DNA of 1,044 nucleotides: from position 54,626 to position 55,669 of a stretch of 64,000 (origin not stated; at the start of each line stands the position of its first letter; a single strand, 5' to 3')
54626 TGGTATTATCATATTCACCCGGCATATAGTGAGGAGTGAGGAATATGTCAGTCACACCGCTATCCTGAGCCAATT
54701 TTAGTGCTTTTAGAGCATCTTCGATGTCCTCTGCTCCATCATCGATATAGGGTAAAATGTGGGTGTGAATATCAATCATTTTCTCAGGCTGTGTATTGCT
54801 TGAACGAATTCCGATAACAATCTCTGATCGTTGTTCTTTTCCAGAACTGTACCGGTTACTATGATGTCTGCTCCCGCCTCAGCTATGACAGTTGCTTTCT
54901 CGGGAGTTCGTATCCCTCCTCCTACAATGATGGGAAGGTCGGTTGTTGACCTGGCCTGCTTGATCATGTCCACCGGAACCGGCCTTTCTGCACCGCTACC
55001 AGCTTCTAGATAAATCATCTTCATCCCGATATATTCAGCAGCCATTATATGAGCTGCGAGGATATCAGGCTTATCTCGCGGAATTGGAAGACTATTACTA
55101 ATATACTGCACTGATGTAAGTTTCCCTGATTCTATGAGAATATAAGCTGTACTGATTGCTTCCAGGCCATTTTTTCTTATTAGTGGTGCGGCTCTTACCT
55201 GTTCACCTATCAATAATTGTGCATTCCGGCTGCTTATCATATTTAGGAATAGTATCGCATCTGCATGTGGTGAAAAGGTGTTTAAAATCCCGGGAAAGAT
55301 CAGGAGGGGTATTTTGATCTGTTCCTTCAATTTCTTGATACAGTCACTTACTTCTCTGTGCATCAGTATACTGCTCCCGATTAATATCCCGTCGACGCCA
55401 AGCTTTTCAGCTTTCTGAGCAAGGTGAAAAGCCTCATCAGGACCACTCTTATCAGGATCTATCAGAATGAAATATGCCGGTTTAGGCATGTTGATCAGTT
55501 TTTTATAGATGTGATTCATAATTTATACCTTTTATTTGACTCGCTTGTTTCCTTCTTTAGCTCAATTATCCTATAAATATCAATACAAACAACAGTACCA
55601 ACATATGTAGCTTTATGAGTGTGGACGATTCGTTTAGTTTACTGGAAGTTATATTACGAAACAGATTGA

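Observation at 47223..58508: About 11-kb, 10-gene operon linking the ether-lipid triad to redox, phosphatase, membrane and secreted components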

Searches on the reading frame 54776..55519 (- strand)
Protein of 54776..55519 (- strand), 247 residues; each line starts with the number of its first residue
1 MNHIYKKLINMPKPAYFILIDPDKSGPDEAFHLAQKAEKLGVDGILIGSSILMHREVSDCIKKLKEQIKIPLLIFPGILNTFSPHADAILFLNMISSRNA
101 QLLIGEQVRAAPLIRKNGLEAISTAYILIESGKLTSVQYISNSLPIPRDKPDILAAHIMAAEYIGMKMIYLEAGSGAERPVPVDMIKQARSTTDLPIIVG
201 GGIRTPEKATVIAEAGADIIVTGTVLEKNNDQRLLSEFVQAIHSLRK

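Call 4: search_protein_families(library=pfam, proteins=[window:54776-55519:-], max_evalue=0.01)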
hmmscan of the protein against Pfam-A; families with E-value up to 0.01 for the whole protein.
window:54776-55519:- (247 aa): 10 families
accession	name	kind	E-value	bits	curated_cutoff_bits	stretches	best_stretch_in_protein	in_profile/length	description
PF01884.23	PcrB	-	1.6e-44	152.5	23.9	1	15-240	7-224/226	PcrB family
PF00977.27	His_biosynth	-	5.8e-09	36.2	23.6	1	174-231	53-110/228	Histidine biosynthesis protein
PF04131.20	NanE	-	9.4e-06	25.4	27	1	154-243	106-191/192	Putative N-acetylmannosamine-6-phosphate epimerase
PF05690.20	ThiG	-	9.8e-06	25.5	23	1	120-236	111-217/247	Thiazole biosynthesis protein ThiG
PF00290.26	Trp_syntA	-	9.2e-05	21.9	27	1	184-226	188-229/259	Tryptophan synthase alpha chain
PF01180.27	DHO_dh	-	0.00019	21.2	27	1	176-230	219-276/291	Dihydroorotate dehydrogenase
PF02581.23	TMP-TENI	-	0.00025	20.9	27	1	153-220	108-174/180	Thiamine monophosphate synthase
PF00478.31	IMPDH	-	0.0014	18.1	25.6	0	166-223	117-173/345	IMP dehydrogenase / GMP reductase domain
PF00218.27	IGPS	-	0.0068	16.1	27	0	34-64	224-254/254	Indole-3-glycerol phosphate synthase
PF04309.18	G3P_antiterm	-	0.0086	16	27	0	183-223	128-168/173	Glycerol-3-phosphate responsive antiterminator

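Call 10: find_related_loci(query=window:54776-55519:-, collection=genome_contigs, flank=10000)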
Query window:54776-55519:- (247 aa) in genome_contigs; peptide patterns used: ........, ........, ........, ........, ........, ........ (x = any residue, [..] = any of these).
261 stretches matched a pattern; 134 encode a relative of the query (tblastn E <= 1e-3); the best 80 are kept; 80 distinct loci.
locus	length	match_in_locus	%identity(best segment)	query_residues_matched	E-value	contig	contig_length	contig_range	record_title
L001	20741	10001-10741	70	1-247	2e-116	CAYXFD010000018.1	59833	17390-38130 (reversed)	MAG TPA_asm: uncultured Candidatus Cloacimonadota bacterium isolate SRP241326_co2_328 genome assembly, contig: NODE_863_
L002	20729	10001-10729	61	4-246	4e-98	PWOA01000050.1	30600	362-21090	MAG: Candidatus Cloacimonadota bacterium isolate CSSed10_348R3 CS-Sed10-C2003, whole genome shotgun sequence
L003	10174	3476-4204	60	4-246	5e-93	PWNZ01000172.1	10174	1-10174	MAG: Candidatus Cloacimonadota bacterium isolate CSSed10_348R2 CS-Sed10-C17503, whole genome shotgun sequence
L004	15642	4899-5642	54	2-247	7e-82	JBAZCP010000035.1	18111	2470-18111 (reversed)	MAG: Candidatus Cloacimonadales bacterium isolate SO_2017_LW2_75 scaffold_6813_c1_LW138R_2017, whole genome shotgun sequ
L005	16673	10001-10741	54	2-246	2e-80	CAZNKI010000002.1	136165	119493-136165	MAG TPA_asm: uncultured Candidatus Cloacimonadota bacterium isolate SRP220891_co1_469 genome assembly, contig: NODE_167_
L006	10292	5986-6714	52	4-243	8e-80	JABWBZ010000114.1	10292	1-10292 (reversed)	MAG: bacterium isolate MAG_43 scaffold_7737, whole genome shotgun sequence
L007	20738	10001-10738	54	4-247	2e-79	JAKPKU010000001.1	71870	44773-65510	MAG: Candidatus Cloacimonadota bacterium isolate JPAS_maxbin.145 k141_5, whole genome shotgun sequence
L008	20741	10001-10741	51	2-246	6e-79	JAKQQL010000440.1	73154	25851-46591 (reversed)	MAG: Candidatus Cloacimonadota bacterium isolate USMO_maxbin.155 k141_1349411, whole genome shotgun sequence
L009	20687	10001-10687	53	15-243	2e-78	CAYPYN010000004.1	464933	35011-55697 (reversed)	MAG TPA_asm: uncultured Bacteroidota bacterium isolate binchicken_co130_117 genome assembly, contig: NODE_15_length_4649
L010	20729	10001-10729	52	4-243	3e-78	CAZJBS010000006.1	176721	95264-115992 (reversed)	MAG TPA_asm: uncultured Bacteroidota bacterium isolate binchicken_co16_299 genome assembly, contig: NODE_97_length_17672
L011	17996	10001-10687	54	15-243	6e-78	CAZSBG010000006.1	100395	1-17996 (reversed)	MAG TPA_asm: uncultured Cytophagia bacterium isolate SRP141376_co4_290 genome assembly, contig: NODE_321_length_100395_c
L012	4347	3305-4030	52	5-243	7e-78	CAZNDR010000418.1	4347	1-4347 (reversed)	MAG TPA_asm: uncultured Cytophagia bacterium isolate SRP098346_co1_315 genome assembly, contig: NODE_31416_length_4347_c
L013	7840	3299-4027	51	4-243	3e-77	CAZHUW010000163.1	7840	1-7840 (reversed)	MAG TPA_asm: uncultured Bacteroidota bacterium isolate SRP292972_co2_230 genome assembly, contig: NODE_9073_length_7840_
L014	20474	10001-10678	54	17-242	2e-76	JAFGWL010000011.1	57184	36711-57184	MAG: Candidatus Mcinerneyibacteriota bacterium isolate ZodW_Metabat.255 k87_939961, whole genome shotgun sequence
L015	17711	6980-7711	51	4-244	7e-76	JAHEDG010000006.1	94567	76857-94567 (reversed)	MAG: Candidatus Zixiibacteriota bacterium isolate Ww191 NODE_273_length_94567_cov_4.584916, whole genome shotgun sequenc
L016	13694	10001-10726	55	4-243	7e-76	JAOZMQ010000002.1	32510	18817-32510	MAG: Candidatus Cloacimonadota bacterium isolate GMC3.metabat2.36 GMC3_166_length_32510_cov_9.306578, whole genome shotg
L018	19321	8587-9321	52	2-243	1e-75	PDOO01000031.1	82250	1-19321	MAG: Candidatus Cloacimonadota bacterium isolate DOLZORAL124_36_10 DolZOral124_scaffold_270, whole genome shotgun sequen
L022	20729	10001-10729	49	4-243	1e-73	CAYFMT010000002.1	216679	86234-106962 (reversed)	MAG TPA_asm: uncultured bacterium isolate ERP019367_co1_62 genome assembly, contig: NODE_75_length_216679_cov_8.906349,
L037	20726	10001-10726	47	4-243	6e-70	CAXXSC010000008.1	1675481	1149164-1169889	MAG: Candidatus Latescibacterota bacterium isolate 3219b954-e10d-4382-8a72-06d1161b35cc genome assembly, contig: contig_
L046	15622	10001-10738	43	2-244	8e-68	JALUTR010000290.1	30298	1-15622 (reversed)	MAG: Candidatus Neomarinimicrobiota bacterium isolate 128-326_maxbin2_scaf2bin.003 128-326_scaffold_529_c1, whole genome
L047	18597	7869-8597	50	4-243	2e-75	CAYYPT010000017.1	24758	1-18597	MAG TPA_asm: uncultured bacterium isolate binchicken_co184_744 genome assembly, contig: NODE_3150_length_24758_cov_9.625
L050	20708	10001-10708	45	6-243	4e-67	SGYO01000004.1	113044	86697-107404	MAG: bacterium isolate MED-G177 Bacteria-MED-G177-C4, whole genome shotgun sequence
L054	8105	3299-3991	51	15-243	2e-66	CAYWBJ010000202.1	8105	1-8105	MAG TPA_asm: uncultured Gemmatimonadaceae bacterium isolate SRP092796_co1_38 genome assembly, contig: k141_560191, whole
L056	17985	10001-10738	42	2-244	2e-66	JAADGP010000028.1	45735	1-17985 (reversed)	MAG: FCB group bacterium isolate M_MetaBat.123 contig-127_1315, whole genome shotgun sequence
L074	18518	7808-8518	51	7-243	1e-76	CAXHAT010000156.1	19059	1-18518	MAG TPA_asm: uncultured Deferribacteres bacterium isolate SRR12479933_maxbin2_2 genome assembly, contig: ERZ4874384.193,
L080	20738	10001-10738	53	4-247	2e-76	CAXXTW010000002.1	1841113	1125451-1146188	MAG: Candidatus Cloacimonadales bacterium isolate 9fda2c5a-d3f7-4259-8430-39c718cedffe genome assembly, contig: contig_2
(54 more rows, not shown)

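Call 16: search_protein_families(library=ncbifam, proteins=[window:54776-55519:-], max_evalue=0.001)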
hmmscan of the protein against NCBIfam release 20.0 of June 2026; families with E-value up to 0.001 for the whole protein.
window:54776-55519:- (247 aa): 29 families (the best 25 are shown)
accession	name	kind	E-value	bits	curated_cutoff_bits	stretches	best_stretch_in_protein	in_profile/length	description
NF003198.0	PRK04169.1-2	subfamily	1.1e-86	290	247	1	8-244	12-248/249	geranylgeranylglyceryl/heptaprenylglyceryl phosphate synthase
TIGR01769.1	GGGP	equivalog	9e-66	221.6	161.55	1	16-223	1-205/205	phosphoglycerol geranylgeranyltransferase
NF003202.0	PRK04169.1-6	equivalog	4.3e-57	193.5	353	1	5-234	17-245/254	phosphoglycerol geranylgeranyltransferase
TIGR01768.1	GGGP-family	subfamily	8.4e-56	189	113.25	1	17-234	3-219/224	geranylgeranylglyceryl phosphate synthase family protein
NF003201.0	PRK04169.1-5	equivalog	2.2e-53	181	388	1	7-232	14-234/253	phosphoglycerol geranylgeranyltransferase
NF003199.0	PRK04169.1-3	subfamily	8.6e-12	45.1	169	1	16-233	10-222/233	geranylgeranylglyceryl/heptaprenylglyceryl phosphate synthase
TIGR04146.1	GGGPS_Afulg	equivalog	9.9e-09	35.4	320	1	20-230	10-213/221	phosphoglycerol geranylgeranyltransferase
NF003197.1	PRK04169.1-1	equivalog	2.9e-08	33.8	260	1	19-234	12-220/228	heptaprenylglyceryl phosphate synthase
TIGR00735.1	hisF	equivalog_domain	7e-08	32.1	294.55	1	176-225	56-105/254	imidazole glycerol phosphate synthase subunit HisF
NF009621.0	PRK13125.1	equivalog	8.2e-08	31.9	234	1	140-246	130-237/244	tryptophan synthase subunit alpha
TIGR00007.1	TIGR00007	equivalog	1.8e-07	31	228.95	1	176-241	52-117/231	1-(5-phosphoribosyl)-5-[(5-phosphoribosylamino)methylideneamino]imidazole-4-carboxamide isomerase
NF002231.0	PRK01130.1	subfamily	5.8e-07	28.8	189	1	152-243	139-228/230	putative N-acetylmannosamine-6-phosphate 2-epimerase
TIGR03572.1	WbuZ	equivalog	1.2e-06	28.1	299.7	1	177-228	57-108/232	glycosyl amidation-associated protein WbuZ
NF005442.0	PRK07028.1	equivalog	2.3e-06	26.5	593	1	181-233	149-200/430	bifunctional hexulose-6-phosphate synthase/ribonuclease regulator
NF005574.0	PRK07259.1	equivalog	2.4e-06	26.7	269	1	179-239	222-280/304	dihydroorotate dehydrogenase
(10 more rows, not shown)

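Call 19: search_protein_families(library=pfam, proteins=[L004:10434-11702:+, L004:11706-12899:+, L004:12988-13749:+, L004:13763-14065:+, L004:14084-15642:+, L018:13978-14712:+, L018:14705-17014:+, L018:17019-17717:+, L005:15558-16007:+, L001:15704-18058:+], max_evalue=0.001)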
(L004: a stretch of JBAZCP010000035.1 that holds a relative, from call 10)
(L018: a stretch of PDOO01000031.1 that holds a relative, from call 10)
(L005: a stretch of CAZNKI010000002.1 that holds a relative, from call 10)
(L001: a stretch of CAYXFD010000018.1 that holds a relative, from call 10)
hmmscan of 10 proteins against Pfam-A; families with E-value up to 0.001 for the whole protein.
L004:10434-11702:+ (422 aa): 1 family
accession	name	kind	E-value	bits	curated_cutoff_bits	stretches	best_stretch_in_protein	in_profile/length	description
PF00709.27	Adenylsucc_synt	-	2.1e-165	550.9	27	1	5-416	1-416/416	Adenylosuccinate synthetase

L004:11706-12899:+ (397 aa): 0 families

L004:12988-13749:+ (253 aa): 1 family
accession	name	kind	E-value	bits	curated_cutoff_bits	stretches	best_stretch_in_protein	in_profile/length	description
PF13581.12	HATPase_c_2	-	1.4e-11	44.9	27.4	1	135-242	8-114/127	Histidine kinase-like ATPase domain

L004:13763-14065:+ (100 aa): 2 families
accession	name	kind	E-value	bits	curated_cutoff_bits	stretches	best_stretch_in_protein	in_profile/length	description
PF01740.26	STAS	-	6.7e-10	39.1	22.6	1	12-98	13-98/106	STAS domain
PF13466.11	STAS_2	-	4.5e-05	24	29.2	1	32-92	21-78/80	STAS domain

L004:14084-15642:+ (519 aa): 3 families
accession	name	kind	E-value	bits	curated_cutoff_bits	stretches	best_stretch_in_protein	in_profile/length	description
PF01627.28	Hpt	-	4e-20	72.3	24.6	1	7-109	1-83/84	Hpt domain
PF02895.20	H-kinase_dim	-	5.9e-11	43.1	23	1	335-396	1-67/68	Signal transducing histidine kinase, homodimeric domain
PF02518.31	HATPase_c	-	2.9e-05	24.9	26.4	1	445-503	4-54/111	Histidine kinase-, DNA gyrase B-, and HSP90-like ATPase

L018:13978-14712:+ (244 aa): 2 families
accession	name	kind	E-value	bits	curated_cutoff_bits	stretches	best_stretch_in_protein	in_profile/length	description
PF02348.25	CTP_transf_3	-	1.2e-63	215.3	22.6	1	5-214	1-217/217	Cytidylyltransferase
PF12804.13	NTP_transf_3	-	2.2e-08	34.9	27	1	14-127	9-123/160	MobA-like NTP transferase domain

L018:14705-17014:+ (769 aa): 1 family
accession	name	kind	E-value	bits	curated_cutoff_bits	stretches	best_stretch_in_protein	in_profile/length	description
PF09586.16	YfhO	-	1.5e-11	43.9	28.5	1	661-733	760-831/835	Bacterial membrane protein YfhO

L018:17019-17717:+ (232 aa): 2 families
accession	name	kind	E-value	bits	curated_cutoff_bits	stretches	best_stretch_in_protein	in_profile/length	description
PF01138.27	RNase_PH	-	1.8e-27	96.7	25.5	1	6-134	3-127/130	3' exoribonuclease family, domain 1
PF03725.20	RNase_PH_C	-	1.7e-16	60.3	20.8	1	152-217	2-66/67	3' exoribonuclease family, domain 2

L005:15558-16007:+ (149 aa): 7 families
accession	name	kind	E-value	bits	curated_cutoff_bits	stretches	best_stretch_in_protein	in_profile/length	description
PF00583.31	Acetyltransf_1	-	3.6e-17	63.1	20.7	1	29-132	17-116/116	Acetyltransferase (GNAT) family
PF13508.13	Acetyltransf_7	-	6.2e-11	43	27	1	52-133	10-83/84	Acetyltransferase (GNAT) domain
PF13420.13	Acetyltransf_4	-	6.3e-10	39.7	24.3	1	42-139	46-141/155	Acetyltransferase (GNAT) domain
PF13302.13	Acetyltransf_3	-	4.1e-09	37.7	25.4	1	13-133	12-138/138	Acetyltransferase (GNAT) domain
PF08445.16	FR47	-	3.8e-07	30.4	22.1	1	78-134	24-79/86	FR47-like protein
PF13673.13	Acetyltransf_10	-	6.1e-07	29.9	23.6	1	40-136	25-111/128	Acetyltransferase (GNAT) domain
PF17013.11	Acetyltransf_15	-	1.6e-05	24.9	35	1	16-145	36-149/210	Putative acetyl-transferase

L001:15704-18058:+ (784 aa): 5 families
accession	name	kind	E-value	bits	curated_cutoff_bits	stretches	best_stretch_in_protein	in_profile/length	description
PF13688.12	Reprolysin_5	-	5.6e-11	43.5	27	1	248-385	30-164/196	Metallo-peptidase family M12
PF13582.12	Reprolysin_3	-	5.9e-10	40.2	22.4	1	280-368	33-122/123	Metallo-peptidase family M12B Reprolysin-like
PF13860.13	FlgD_ig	-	3.3e-06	27.4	27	1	708-771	11-76/79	FlgD Ig-like domain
PF18962.6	Por_Secre_tail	-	2.8e-05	24.8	27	1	699-781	2-74/75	Secretion system C-terminal sorting domain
PF13583.11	Reprolysin_4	-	4.9e-05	23.5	22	1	301-376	82-159/203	Metallo-peptidase family M12B Reprolysin-like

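Call 28: search_protein_families(library=pfam, proteins=[L046:4994-5869:+, L046:5869-6834:+, L046:7084-7722:+, L046:7754-8218:+, L046:8225-9571:+, L046:9606-9983:+, L046:10751-11335:+, L046:11369-12331:+, L016:8760-9812:+, L016:8122-8754:+], max_evalue=0.001)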
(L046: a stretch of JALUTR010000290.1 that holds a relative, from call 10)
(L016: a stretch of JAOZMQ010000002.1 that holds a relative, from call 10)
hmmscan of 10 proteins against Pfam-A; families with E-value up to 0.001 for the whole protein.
L046:4994-5869:+ (291 aa): 3 families
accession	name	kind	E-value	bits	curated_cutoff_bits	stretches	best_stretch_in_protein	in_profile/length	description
PF01882.25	DUF58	-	1.4e-78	263.5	23.4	1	42-251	1-212/216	Protein of unknown function DUF58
PF13519.12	VWA_2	-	1.1e-16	61.8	27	1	80-183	2-105/107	von Willebrand factor type A domain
PF00092.34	VWA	-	0.0009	19.9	23.8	0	80-173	3-93/174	von Willebrand factor type A domain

L046:5869-6834:+ (321 aa): 0 families

L046:7084-7722:+ (212 aa): 3 families
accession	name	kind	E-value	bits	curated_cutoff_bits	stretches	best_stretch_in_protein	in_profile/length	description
PF09285.17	Elong-fact-P_C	-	1.1e-29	102.4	25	1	153-208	1-56/56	Elongation factor P, C-terminal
PF08207.18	EFP_N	-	3e-22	78.8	23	1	30-85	1-56/58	Elongation factor P (EF-P) KOW-like domain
PF01132.26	EFP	-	1.5e-18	66.9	27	1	95-139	1-48/54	Elongation factor P (EF-P) OB domain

L046:7754-8218:+ (154 aa): 3 families
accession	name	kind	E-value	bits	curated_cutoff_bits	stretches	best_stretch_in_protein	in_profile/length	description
PF00364.28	Biotin_lipoyl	-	5.1e-23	81.1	22.1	1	77-150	2-73/73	Biotin-requiring enzyme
PF13533.13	Biotin_lipoyl_2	-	0.00024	21.3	29.8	0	97-113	15-31/32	Biotin-lipoyl like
PF13375.12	RnfC_N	-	0.00043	20.7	25.6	1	93-135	41-82/101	RnfC Barrel sandwich hybrid domain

L046:8225-9571:+ (448 aa): 7 families
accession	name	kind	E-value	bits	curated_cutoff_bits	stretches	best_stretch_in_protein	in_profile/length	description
PF02786.22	CPSase_L_D2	-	1.2e-79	267.2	19.8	1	115-323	1-210/211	Carbamoyl-phosphate synthase L chain, ATP binding domain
PF00289.28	Biotin_carb_N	-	2e-46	157.4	25.5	1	1-110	1-110/110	Biotin carboxylase, N-terminal domain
PF02785.25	Biotin_carb_C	-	5.1e-40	136.4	32.4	1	336-442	1-107/108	Biotin carboxylase C-terminal domain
PF07478.18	Dala_Dala_lig_C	-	3.7e-14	53.2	24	1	144-291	28-174/204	D-ala D-ala ligase C-terminus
PF02222.28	ATP-grasp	-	6.8e-13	49.1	27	1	138-292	16-162/179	ATP-grasp domain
PF08443.16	RimK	-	7.4e-07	29.4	21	1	136-313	22-185/188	RimK-like ATP-grasp domain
PF02655.19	ATP-grasp_3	-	1.2e-06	29.1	23.2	1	138-294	16-158/160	ATP-grasp domain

L046:9606-9983:+ (125 aa): 3 families
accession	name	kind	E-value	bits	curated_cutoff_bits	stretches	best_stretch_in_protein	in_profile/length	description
PF01597.25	GCV_H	-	6.4e-43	146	22.2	1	8-123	2-118/122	Glycine cleavage H-protein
PF00364.28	Biotin_lipoyl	-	2.1e-05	24.7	22.1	1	45-80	22-57/73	Biotin-requiring enzyme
PF13375.12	RnfC_N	-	0.00023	21.6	25.6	1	46-88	48-89/101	RnfC Barrel sandwich hybrid domain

L046:10751-11335:+ (194 aa): 2 families
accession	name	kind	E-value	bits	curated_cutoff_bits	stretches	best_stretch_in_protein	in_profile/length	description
PF13580.11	SIS_2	-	1.4e-31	109.8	27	1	13-147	5-138/138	SIS domain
PF01380.27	SIS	-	1.5e-08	34.9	25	1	109-169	50-110/131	SIS domain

L046:11369-12331:+ (320 aa): 3 families
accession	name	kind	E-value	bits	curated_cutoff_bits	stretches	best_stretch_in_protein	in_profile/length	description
PF00589.27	Phage_integrase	-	2.9e-47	161.1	27.1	1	134-307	2-171/172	Phage integrase family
PF02899.23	Phage_int_SAM_1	-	5.2e-19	68.7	22.3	1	28-112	1-83/83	Phage integrase, N-terminal SAM-like domain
PF13495.12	Phage_int_SAM_4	-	0.00015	22.5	27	1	36-104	10-74/85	Phage integrase, N-terminal SAM-like domain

L016:8760-9812:+ (350 aa): 3 families
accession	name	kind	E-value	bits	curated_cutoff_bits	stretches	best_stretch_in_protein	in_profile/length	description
PF00483.29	NTP_transferase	-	2e-49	168.8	21.2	1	3-282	2-244/245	Nucleotidyl transferase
PF22640.1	ManC_GMP_beta-helix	-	1.4e-09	38.1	27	1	292-340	5-54/55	MannoseP isomerase/GMP-like beta-helix domain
PF12804.13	NTP_transf_3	-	0.00018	22.1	27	1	3-114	1-97/160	MobA-like NTP transferase domain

L016:8122-8754:+ (210 aa): 1 family
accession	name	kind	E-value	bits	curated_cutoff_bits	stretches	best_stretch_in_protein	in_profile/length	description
PF03548.22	LolA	-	2.9e-12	47.1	23.6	1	41-196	3-163/165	Outer membrane lipoprotein carrier protein LolA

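Call 32: search_solved_structures(query=L001:11534-12517:+, max_evalue=0.00001)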
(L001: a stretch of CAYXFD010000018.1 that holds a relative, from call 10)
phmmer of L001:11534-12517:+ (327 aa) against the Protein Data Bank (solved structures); distinct sequences matched with E-value up to 0.00001: 9.
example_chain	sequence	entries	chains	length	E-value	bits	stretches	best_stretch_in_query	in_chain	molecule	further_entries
3wj7_A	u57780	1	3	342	3.1e-14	56.3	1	5-180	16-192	Putative oxidoreductase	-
4lw8_A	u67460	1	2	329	3.1e-07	33.3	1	5-233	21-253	Putative epimerase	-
5y1d_A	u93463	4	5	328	6.9e-07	32.1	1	4-158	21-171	NAD dependent epimerase/dehydratase family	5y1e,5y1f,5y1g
6bwl_A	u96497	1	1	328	1.5e-06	31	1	4-175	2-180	Pal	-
7xpo_A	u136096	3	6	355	4.7e-06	29.4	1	3-155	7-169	UDP-glucose 4-epimerase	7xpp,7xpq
4twr_A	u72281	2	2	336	7.3e-06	28.8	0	4-168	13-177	NAD binding site:NAD-dependent epimerase/dehydratase:UDP-glucose 4-epimerase | UDP-glucose 4-epimerase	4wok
8wov_B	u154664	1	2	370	9.4e-06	28.4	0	1-156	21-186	UDP-glucose 4-epimerase 2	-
8wow_A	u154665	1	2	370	9.4e-06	28.4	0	1-156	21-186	UDP-glucose 4-epimerase 2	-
8wop_A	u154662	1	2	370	9.5e-06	28.4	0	1-156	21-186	UDP-glucose 4-epimerase 2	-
